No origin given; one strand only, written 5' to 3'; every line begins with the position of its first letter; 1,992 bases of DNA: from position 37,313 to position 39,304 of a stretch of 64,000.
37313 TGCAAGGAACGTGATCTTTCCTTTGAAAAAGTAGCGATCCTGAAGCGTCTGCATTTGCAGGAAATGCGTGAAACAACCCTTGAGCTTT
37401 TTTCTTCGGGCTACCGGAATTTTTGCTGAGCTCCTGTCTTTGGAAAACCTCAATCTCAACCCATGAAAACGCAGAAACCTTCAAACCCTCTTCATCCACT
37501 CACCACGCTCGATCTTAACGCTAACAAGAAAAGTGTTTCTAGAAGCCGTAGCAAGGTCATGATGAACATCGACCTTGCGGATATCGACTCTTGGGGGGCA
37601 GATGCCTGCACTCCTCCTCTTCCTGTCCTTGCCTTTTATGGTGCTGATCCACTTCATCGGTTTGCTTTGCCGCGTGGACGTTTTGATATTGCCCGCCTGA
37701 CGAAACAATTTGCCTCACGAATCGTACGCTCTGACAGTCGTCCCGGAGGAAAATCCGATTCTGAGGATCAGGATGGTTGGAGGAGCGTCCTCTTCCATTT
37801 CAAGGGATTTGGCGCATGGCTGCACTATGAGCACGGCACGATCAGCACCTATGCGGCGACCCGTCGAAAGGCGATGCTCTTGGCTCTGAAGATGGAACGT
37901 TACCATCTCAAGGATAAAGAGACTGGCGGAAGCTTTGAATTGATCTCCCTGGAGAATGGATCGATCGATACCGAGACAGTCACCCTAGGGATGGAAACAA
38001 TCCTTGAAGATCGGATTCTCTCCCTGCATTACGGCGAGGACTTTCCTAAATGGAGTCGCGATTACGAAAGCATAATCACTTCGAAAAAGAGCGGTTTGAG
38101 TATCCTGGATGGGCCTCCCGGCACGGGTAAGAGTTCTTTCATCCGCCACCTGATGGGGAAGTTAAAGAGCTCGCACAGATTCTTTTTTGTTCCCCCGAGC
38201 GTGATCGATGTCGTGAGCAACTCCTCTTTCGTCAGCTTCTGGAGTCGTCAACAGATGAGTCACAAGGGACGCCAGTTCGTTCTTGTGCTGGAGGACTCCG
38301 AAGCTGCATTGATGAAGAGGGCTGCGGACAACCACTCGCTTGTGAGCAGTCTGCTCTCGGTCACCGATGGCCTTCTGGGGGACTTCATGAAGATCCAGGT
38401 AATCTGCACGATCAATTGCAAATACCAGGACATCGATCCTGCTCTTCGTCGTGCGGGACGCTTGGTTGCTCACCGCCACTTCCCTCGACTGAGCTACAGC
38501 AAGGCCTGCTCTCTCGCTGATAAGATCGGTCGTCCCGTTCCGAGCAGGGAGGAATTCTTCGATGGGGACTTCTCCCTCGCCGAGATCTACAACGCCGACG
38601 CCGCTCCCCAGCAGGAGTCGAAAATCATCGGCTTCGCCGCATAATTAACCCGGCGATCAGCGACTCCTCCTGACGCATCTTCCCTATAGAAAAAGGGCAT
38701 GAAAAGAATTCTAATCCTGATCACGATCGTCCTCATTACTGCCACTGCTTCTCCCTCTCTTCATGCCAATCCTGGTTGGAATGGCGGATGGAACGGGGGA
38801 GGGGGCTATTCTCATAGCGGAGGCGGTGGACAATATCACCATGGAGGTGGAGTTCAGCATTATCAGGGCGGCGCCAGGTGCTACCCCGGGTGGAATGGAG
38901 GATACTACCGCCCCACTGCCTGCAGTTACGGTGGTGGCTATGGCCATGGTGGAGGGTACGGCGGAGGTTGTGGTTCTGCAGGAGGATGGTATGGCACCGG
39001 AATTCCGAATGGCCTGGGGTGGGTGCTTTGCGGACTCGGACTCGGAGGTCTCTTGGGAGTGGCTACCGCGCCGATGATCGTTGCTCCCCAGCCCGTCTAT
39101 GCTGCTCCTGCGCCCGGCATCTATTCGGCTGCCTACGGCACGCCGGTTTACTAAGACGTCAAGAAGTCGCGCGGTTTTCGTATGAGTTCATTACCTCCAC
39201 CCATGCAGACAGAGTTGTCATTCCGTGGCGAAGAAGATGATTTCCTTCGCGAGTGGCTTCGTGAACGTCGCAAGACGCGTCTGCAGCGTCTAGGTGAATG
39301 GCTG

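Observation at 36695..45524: Recurrent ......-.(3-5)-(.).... hairpin/operator motif, including an identical 21-mer 8.5 kb apart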

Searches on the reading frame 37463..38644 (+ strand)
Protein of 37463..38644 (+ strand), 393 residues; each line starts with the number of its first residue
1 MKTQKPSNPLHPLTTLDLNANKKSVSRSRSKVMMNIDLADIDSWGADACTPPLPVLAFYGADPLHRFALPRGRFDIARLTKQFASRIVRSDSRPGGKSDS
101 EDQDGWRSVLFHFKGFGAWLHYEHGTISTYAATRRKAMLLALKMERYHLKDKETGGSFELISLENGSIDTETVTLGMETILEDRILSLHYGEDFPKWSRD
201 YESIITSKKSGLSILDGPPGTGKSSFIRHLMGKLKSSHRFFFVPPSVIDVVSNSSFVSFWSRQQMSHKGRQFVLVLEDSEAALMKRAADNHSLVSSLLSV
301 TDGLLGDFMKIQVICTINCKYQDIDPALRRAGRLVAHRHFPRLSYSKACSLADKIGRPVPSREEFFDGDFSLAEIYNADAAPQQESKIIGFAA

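Call 11: search_protein_families(library=pfam, proteins=[window:37463-38644:+], max_evalue=0.01)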
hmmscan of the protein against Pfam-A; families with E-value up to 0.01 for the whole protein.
window:37463-38644:+ (393 aa): 4 families
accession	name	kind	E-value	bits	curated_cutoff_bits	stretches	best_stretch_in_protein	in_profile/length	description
PF00004.35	AAA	-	9e-10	39.5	21.2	1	215-341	3-130/131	ATPase family associated with various cellular activities (AAA)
PF13086.12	AAA_11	-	0.00062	20.1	27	1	208-282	15-64/257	AAA domain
PF13191.12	AAA_16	-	0.0022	18.9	32.6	0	211-241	25-55/167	AAA ATPase domain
PF13401.12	AAA_22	-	0.0086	16.8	27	0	210-244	5-33/130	AAA domain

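Call 16: search_protein_families(library=padloc, proteins=[window:37463-38644:+], max_evalue=0.01)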
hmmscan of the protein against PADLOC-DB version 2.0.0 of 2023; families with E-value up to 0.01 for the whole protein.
window:37463-38644:+ (393 aa): 3 families
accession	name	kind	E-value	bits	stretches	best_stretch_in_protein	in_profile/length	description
PDLC04140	mad8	-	0.00035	18.2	1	208-247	25-67/314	mads_8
PDLC03921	MkoA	-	0.00049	15.8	1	210-231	1042-1063/1607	-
PDLC03920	MkoA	-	0.0045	13.3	1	213-231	634-652/1112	-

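Call 17: search_protein_families(library=ncbifam, proteins=[window:37463-38644:+], max_evalue=0.01)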
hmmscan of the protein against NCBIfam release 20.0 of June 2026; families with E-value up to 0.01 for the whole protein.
window:37463-38644:+ (393 aa): 1 family
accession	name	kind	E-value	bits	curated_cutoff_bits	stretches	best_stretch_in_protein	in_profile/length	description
TIGR01243.1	CDC48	subfamily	0.0078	14.6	802.65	0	276-334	277-337/733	CDC48 family AAA ATPase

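Call 27: find_homologous_proteins(query=window:37463-38644:+, max_evalue=0.001)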
Query window:37463-38644:+ (393 aa): 150 proteins with E <= 0.001 among 7226 candidates; the best 120 are listed.
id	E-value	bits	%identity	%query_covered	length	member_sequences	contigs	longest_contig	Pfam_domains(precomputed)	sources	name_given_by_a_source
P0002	2.6e-261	884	99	100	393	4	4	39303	PF00004.36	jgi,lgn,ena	jgi:hypothetical protein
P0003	4.4e-219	745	84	100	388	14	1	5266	PF00004.36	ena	-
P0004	1.5e-209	714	80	97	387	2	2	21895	PF00004.36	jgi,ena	jgi:hypothetical protein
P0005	1.2e-208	711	81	97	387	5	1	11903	PF00004.36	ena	-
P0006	3.9e-207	706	78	100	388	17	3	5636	PF00004.36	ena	-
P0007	9.9e-206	701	78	100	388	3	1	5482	PF00004.36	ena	-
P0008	9.9e-199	678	78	97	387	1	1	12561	PF00004.36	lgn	-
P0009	7.2e-145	501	57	99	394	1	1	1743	PF00004.36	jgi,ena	-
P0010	5.8e-142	491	58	97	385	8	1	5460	-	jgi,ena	jgi:hypothetical protein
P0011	1.3e-141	490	58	97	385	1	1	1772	PF00004.36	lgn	-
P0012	1.4e-140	487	57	100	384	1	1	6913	-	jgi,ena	jgi:hypothetical protein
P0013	2.5e-137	476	59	92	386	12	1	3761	PF00004.36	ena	-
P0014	2.1e-133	463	56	95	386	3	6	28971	PF00004.36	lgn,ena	-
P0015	2.0e-125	437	56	92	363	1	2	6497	PF00004.36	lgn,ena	-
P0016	3.2e-109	383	49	97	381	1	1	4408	PF00004.36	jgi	jgi:hypothetical protein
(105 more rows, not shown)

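Call 28: find_encoding_contigs(protein=P0004, flank=10000, max_places=4)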
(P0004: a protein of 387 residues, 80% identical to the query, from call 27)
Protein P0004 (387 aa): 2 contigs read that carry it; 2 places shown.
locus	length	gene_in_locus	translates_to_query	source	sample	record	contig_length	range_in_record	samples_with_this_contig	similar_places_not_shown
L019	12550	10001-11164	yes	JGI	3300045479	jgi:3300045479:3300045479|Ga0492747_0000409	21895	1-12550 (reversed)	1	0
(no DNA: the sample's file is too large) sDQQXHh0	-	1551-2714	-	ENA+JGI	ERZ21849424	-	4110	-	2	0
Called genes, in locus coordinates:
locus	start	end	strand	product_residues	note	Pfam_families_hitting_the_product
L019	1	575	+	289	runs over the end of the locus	PF13240:Zn_Ribbon_1 (weak)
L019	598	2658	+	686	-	PF13240:Zn_Ribbon_1 (weak), PF08238:Sel1, PF03781:FGE-sulfatase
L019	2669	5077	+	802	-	PF13240:Zn_Ribbon_1 (faint), PF08238:Sel1 (weak), PF00595:PDZ, PF13180:PDZ_2, PF17820:PDZ_6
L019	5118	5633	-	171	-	-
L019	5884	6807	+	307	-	-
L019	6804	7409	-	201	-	-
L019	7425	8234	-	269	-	PF12710:HAD (weak)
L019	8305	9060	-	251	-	PF10722:YbjN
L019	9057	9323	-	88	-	-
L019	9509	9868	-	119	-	-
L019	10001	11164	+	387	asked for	PF00004:AAA (weak)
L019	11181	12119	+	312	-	PF02163:Peptidase_M50 (weak)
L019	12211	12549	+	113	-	?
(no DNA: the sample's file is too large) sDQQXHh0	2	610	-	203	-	?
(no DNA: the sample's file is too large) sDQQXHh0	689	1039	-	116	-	-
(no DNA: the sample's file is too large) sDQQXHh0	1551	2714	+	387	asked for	PF00004:AAA (weak)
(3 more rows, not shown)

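Call 29: find_encoding_contigs(protein=P0008, flank=10000, max_places=4)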
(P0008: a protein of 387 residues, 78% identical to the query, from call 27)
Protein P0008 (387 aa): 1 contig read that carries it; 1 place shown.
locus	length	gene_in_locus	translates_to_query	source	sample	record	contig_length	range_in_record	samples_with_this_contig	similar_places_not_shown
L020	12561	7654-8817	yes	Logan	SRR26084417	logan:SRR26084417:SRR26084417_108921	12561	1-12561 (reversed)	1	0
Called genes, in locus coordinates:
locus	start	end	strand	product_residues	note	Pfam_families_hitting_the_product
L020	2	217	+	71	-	?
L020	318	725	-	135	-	PF11697:DUF3293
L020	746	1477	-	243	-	PF00149:Metallophos, PF12850:Metallophos_2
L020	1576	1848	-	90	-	PF02597:ThiS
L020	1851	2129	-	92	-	-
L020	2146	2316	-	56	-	-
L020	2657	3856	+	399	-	PF08279:HTH_11 (weak), PF13280:WYL, PF25583:WCX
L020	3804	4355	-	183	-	-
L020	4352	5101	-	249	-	-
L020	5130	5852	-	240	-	PF10722:YbjN (weak)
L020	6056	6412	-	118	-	-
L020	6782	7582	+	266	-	-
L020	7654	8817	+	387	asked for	PF00004:AAA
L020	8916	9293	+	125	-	-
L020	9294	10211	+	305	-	PF02163:Peptidase_M50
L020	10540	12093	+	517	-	PF09903:DUF2130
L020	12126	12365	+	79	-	-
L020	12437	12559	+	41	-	?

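Call 30: find_encoding_contigs(protein=P0014, flank=10000, max_places=4)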
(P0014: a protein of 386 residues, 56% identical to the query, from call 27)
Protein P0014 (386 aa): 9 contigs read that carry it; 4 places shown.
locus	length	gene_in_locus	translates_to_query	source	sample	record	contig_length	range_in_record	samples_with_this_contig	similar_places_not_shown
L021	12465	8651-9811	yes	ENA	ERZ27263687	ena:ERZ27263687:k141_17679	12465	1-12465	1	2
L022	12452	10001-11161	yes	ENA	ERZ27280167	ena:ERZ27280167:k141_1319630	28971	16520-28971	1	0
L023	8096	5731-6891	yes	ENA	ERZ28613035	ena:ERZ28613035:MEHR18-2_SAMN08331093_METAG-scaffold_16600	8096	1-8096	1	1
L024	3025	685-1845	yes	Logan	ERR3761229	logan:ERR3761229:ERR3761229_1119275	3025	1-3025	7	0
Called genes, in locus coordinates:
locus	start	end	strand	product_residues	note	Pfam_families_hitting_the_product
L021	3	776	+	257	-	?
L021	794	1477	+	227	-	-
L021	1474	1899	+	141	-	-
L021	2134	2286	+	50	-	-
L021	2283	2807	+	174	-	-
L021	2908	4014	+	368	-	PF13280:WYL, PF25583:WCX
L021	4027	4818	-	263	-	PF12710:HAD (weak)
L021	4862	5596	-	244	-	PF10722:YbjN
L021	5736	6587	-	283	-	-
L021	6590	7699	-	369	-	PF00004:AAA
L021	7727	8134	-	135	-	-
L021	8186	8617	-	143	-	-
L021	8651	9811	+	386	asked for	PF00004:AAA (weak)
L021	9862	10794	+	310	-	PF02163:Peptidase_M50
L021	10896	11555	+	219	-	-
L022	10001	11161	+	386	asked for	PF00004:AAA (weak)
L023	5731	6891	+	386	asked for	PF00004:AAA (weak)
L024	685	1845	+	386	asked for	PF00004:AAA (weak)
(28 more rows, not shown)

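Call 35: find_encoding_contigs(protein=P0005, flank=10000, max_places=3)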
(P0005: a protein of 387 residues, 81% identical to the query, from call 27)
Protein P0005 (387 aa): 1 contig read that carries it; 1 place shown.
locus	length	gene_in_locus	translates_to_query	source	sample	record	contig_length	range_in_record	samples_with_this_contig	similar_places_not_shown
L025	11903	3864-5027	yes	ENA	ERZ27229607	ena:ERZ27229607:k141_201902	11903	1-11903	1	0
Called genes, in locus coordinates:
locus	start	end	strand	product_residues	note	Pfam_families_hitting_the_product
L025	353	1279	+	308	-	PF13280:WYL, PF25583:WCX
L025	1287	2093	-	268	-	PF12710:HAD (weak)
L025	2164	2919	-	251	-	PF10722:YbjN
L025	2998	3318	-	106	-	-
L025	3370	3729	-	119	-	-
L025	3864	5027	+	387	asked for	PF00004:AAA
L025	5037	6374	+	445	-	PF00905:Transpeptidase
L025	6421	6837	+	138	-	-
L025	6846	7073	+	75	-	-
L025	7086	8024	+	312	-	PF02163:Peptidase_M50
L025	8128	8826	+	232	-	PF10722:YbjN (weak)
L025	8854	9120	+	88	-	-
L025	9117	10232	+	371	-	-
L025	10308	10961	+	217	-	-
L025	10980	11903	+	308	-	?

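Call 36: find_encoding_contigs(protein=P0003, flank=10000, max_places=3)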
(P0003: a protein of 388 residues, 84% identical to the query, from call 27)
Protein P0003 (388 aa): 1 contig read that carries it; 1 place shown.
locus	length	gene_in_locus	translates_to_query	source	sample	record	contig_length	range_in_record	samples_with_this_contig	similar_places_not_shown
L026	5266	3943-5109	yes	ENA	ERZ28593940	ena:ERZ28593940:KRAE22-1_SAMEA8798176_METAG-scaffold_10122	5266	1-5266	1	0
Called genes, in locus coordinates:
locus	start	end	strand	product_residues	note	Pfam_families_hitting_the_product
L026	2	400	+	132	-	?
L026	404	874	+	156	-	-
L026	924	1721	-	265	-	PF12710:HAD (weak)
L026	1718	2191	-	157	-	-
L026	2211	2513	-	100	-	-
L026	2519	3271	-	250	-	PF10722:YbjN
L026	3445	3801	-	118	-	-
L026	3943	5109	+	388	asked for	PF00004:AAA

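Call 37: find_encoding_contigs(protein=P0006, flank=10000, max_places=3)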
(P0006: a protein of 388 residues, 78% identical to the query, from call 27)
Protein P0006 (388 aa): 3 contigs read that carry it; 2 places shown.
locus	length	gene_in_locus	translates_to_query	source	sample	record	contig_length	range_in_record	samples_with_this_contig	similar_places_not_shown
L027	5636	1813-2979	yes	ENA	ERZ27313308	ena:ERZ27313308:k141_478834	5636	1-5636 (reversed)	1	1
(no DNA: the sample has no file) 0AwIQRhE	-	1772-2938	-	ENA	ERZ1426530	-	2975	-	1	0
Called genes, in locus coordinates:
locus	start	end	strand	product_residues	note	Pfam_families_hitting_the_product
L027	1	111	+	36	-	?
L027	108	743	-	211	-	-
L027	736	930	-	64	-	-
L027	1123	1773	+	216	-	-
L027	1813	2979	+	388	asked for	PF00004:AAA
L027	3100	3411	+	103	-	-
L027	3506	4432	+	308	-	PF02163:Peptidase_M50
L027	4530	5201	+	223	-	PF10722:YbjN (weak)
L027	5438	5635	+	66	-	?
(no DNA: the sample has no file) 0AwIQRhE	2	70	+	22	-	?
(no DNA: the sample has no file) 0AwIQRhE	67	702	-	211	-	-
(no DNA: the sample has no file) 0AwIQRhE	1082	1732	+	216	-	-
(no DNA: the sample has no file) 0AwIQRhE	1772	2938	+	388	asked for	PF00004:AAA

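Call 70: search_protein_families(library=pfam, proteins=[L020:6782-7582:+, L027:964-1773:+], max_evalue=0.1)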
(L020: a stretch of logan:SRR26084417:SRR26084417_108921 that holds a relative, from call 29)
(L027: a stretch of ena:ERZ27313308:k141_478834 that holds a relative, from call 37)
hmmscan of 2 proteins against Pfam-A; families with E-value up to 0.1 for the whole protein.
L020:6782-7582:+ (266 aa): 0 families

L027:964-1773:+ (269 aa): 0 families

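Call 90: search_protein_families(library=pfam, proteins=[L020:2657-3856:+, L019:5884-6807:+], max_evalue=0.1)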
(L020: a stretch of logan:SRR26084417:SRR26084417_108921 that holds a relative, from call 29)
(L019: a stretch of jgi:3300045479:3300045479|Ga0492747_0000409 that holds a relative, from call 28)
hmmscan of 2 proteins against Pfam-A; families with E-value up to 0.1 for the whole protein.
L020:2657-3856:+ (399 aa): 6 families
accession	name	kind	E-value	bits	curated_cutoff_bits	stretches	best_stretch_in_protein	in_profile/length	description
PF13280.12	WYL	-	1.9e-11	44.2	21.8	1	203-282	2-69/70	WYL domain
PF25583.1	WCX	-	7.4e-09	36.3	23.9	1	315-395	2-76/76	WCX domain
PF08279.18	HTH_11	-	1.9e-06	28.1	25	1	55-100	1-46/55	HTH domain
PF13730.12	HTH_36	-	0.00097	19.3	25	1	70-93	27-50/55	Helix-turn-helix domain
PF08220.18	HTH_DeoR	-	0.0052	17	21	1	55-94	1-40/57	DeoR-like helix-turn-helix domain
PF06767.16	Sif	-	0.065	12.7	29.5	1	60-163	186-287/337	Sif protein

L019:5884-6807:+ (307 aa): 0 families

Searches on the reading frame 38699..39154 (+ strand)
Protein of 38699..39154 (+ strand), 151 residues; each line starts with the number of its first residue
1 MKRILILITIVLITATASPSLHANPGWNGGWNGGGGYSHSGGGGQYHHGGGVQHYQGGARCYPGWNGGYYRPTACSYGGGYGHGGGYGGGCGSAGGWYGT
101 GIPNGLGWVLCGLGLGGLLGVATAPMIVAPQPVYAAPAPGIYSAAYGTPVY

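Call 11: search_protein_families(library=pfam, proteins=[window:38699-39154:+], max_evalue=0.01)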
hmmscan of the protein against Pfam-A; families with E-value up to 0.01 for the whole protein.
window:38699-39154:+ (151 aa): 1 family
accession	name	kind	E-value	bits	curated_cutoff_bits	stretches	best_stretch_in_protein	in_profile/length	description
PF12778.12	PXPV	-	0.0086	16.4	23.1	1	124-139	4-19/22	PXPV repeat (3 copies)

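Call 17: search_protein_families(library=ncbifam, proteins=[window:38699-39154:+], max_evalue=0.01)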
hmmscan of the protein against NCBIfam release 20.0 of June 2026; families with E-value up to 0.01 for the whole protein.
window:38699-39154:+ (151 aa): 0 families
